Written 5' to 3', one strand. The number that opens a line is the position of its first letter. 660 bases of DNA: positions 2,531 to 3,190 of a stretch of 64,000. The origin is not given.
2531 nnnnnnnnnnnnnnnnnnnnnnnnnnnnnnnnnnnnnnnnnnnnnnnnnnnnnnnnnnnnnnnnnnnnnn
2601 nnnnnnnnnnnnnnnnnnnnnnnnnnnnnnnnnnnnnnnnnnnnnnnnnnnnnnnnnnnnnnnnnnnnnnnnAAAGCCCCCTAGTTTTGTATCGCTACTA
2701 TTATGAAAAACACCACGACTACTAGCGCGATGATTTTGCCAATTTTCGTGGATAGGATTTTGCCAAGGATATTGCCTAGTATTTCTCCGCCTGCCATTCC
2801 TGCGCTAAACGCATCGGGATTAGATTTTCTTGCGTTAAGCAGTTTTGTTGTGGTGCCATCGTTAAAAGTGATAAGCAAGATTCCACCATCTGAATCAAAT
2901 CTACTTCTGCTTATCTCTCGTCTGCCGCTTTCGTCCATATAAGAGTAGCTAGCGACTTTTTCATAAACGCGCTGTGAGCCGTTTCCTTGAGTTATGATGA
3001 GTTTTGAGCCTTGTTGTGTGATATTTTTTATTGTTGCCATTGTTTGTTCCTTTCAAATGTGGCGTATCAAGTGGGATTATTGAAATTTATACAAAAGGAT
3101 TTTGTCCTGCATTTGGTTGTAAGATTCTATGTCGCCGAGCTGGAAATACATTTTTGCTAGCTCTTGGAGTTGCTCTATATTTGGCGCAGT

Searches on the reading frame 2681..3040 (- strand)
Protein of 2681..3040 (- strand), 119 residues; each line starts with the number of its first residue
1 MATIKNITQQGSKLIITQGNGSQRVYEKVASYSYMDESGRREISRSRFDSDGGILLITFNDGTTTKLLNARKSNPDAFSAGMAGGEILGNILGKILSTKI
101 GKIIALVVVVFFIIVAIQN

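Call 6: search_protein_families(library=pfam, proteins=[window:2681-3040:-], max_evalue=0.01)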
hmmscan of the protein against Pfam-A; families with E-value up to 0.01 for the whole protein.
window:2681-3040:- (119 aa): 1 family
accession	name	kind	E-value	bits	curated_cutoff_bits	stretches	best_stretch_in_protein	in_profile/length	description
PF23887.1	Phage_Gene47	-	0.00072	19.5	27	0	48-65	23-40/65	Phage L5 gene 47-like protein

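Call 47: search_protein_families(library=pfam, proteins=[window:2681-3040:-], max_evalue=5)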
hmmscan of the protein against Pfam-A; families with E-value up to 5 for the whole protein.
window:2681-3040:- (119 aa): 2 families
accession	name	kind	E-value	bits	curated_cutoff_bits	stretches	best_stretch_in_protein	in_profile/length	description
PF23887.1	Phage_Gene47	-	0.00072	19.5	27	2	48-65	23-40/65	Phage L5 gene 47-like protein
PF13491.11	FtsK_4TM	-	0.21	11.7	23.1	1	75-117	114-155/171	4TM region of DNA translocase FtsK/SpoIIIE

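Call 48: search_protein_families(library=ncbifam, proteins=[window:2681-3040:-], max_evalue=0.01)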
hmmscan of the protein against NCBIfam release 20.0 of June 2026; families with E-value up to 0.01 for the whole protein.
window:2681-3040:- (119 aa): 1 family
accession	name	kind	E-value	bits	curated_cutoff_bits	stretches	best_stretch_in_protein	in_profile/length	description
NF033677.1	biofilm_BapA_N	domain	0.00067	19.5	35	0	3-27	36-60/64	BapA prefix-like domain-containing protein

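Call 88: search_protein_families(library=padloc, proteins=[window:2681-3040:-], max_evalue=0.01)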
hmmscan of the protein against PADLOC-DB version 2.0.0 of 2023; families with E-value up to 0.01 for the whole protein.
window:2681-3040:- (119 aa): 0 families
